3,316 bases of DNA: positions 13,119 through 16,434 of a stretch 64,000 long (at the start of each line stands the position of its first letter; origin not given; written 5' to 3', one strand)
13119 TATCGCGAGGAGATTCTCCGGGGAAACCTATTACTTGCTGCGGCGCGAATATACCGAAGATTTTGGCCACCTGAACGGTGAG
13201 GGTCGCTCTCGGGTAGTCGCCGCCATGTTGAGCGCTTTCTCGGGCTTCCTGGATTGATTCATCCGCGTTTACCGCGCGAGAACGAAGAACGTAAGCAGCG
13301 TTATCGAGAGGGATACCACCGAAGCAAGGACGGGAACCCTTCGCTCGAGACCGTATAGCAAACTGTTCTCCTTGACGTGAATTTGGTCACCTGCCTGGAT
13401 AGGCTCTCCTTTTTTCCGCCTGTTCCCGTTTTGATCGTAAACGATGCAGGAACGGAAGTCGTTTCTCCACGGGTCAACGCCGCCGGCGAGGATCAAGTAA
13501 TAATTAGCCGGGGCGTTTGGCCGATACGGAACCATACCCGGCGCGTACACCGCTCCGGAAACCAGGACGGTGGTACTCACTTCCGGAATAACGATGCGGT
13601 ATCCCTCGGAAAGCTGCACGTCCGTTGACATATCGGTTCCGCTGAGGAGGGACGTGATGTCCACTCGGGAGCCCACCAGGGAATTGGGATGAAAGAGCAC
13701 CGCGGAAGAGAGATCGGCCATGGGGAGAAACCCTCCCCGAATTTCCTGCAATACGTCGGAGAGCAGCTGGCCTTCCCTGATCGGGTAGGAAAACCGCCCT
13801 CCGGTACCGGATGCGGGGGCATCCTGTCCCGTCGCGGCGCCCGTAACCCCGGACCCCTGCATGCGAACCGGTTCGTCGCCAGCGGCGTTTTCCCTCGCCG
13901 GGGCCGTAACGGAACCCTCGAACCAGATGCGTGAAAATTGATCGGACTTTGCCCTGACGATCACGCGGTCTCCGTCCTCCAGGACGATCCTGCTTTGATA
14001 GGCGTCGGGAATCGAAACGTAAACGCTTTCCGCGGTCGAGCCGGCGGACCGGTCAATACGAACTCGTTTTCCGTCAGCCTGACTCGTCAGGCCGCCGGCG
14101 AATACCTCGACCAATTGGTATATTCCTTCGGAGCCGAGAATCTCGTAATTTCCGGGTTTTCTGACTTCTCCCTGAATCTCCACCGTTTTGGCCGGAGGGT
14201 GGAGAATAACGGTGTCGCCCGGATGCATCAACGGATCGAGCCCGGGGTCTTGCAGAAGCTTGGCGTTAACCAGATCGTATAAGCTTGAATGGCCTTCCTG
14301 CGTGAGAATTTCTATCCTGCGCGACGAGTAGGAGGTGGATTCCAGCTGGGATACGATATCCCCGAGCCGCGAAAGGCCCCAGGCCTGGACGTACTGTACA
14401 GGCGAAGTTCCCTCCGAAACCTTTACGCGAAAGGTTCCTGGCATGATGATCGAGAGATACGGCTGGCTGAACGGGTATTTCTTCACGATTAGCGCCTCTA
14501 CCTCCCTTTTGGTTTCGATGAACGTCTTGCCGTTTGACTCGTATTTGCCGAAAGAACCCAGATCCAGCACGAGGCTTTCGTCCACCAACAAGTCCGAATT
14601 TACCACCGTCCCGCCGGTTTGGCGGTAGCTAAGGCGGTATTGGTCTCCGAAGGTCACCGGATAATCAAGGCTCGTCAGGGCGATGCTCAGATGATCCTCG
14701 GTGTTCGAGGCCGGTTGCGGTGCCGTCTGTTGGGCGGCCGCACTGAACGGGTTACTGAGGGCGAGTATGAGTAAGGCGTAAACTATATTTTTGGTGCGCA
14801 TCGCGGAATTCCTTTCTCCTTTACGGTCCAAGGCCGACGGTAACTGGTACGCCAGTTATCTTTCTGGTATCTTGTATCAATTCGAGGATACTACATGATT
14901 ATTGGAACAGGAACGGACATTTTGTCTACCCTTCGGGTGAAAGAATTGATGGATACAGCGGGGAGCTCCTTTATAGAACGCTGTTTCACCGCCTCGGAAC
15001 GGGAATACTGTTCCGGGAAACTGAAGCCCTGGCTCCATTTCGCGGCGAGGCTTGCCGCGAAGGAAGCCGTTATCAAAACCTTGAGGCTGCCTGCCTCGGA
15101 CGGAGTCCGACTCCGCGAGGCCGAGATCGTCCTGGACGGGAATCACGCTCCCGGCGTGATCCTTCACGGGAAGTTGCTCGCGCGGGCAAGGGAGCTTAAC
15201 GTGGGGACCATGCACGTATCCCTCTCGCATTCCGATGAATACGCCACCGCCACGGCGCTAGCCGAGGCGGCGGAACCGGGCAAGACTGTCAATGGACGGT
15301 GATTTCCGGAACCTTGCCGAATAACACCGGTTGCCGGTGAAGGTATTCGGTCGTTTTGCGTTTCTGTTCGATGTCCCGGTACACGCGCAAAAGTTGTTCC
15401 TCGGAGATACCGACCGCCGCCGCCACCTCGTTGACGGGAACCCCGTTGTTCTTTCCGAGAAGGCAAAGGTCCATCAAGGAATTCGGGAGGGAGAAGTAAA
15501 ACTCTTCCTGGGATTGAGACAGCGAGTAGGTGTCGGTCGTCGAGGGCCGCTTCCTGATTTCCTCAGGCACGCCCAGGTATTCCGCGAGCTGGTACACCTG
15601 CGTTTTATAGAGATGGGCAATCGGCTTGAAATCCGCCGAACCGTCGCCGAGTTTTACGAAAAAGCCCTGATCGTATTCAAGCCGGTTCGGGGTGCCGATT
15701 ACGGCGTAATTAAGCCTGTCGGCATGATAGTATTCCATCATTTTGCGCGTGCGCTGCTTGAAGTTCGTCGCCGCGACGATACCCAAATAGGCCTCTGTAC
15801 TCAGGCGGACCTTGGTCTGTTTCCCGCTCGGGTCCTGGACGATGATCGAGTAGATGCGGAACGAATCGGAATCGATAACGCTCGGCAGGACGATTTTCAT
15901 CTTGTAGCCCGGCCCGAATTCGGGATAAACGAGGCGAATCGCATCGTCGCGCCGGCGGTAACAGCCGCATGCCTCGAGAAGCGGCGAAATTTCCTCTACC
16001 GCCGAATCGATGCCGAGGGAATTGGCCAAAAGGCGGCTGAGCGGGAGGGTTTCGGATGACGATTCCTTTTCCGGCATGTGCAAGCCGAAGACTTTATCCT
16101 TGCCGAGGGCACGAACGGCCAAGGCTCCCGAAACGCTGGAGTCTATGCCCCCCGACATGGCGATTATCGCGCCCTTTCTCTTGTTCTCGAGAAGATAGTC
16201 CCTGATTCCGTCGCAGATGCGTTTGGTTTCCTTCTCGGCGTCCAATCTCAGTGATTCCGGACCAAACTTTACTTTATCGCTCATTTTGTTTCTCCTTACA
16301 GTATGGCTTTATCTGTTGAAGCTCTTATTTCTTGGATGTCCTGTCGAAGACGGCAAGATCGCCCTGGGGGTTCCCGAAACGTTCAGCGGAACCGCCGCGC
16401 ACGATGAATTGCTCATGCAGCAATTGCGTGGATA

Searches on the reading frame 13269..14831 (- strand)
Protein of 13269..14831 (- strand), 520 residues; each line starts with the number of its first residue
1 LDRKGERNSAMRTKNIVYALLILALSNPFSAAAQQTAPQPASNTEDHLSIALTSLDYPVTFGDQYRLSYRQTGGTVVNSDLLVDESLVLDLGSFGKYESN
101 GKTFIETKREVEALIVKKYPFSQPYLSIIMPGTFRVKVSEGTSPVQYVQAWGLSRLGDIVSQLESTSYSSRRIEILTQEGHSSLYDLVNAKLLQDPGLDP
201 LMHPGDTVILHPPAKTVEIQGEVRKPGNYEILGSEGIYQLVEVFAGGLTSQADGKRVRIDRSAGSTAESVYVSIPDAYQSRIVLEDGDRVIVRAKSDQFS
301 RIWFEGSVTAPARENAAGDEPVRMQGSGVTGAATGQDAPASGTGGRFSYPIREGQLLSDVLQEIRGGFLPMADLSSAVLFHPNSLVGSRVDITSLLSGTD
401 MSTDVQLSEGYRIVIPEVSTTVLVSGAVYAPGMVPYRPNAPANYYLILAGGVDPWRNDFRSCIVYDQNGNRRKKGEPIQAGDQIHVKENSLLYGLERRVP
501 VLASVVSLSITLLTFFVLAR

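Call 9: search_protein_families(library=pfam, proteins=[window:13269-14831:-], max_evalue=0.001)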
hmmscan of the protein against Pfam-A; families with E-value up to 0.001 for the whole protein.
window:13269-14831:- (520 aa): 2 families
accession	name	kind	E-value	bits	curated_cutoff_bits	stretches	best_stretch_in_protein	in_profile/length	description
PF10531.15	SLBB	-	1.6e-11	44.3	27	1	217-261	2-45/55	SLBB domain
PF22461.2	SLBB_2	-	1.9e-06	28.3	27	1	215-292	1-79/79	SLBB domain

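Call 70: search_protein_families(library=ncbifam, proteins=[window:13269-14831:-], max_evalue=0.01)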
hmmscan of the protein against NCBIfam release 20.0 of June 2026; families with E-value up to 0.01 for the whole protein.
window:13269-14831:- (520 aa): 2 families
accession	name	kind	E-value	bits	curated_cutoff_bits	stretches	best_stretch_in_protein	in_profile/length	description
TIGR03027.2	pepcterm_export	equivalog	4.2e-08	33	180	0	98-293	42-165/169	XrtA/PEP-CTERM system exopolysaccharide export protein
TIGR03028.1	EpsE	equivalog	2.1e-07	30.5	262.65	1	56-264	1-211/239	polysaccharide export protein EpsE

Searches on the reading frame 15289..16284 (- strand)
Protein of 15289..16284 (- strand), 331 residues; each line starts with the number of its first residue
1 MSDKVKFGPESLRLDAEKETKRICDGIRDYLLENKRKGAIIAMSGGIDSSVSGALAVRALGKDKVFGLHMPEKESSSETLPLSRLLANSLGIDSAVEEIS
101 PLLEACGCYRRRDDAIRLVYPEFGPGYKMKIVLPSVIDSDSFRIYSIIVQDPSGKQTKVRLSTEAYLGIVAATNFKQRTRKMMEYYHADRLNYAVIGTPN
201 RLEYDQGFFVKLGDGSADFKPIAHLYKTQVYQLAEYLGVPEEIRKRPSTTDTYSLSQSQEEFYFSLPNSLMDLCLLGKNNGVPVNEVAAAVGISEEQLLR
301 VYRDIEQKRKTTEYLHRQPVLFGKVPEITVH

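Call 9: search_protein_families(library=pfam, proteins=[window:15289-16284:-], max_evalue=0.001)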
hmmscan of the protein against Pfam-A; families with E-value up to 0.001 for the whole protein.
window:15289-16284:- (331 aa): 2 families
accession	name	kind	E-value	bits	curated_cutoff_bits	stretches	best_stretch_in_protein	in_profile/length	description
PF02540.23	NAD_synthase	-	3e-47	161.2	21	2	170-314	99-237/242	NAD synthase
PF03054.22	tRNA_Me_trans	-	0.00087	19.4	20.6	0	40-76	4-38/202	tRNA methyl transferase HUP domain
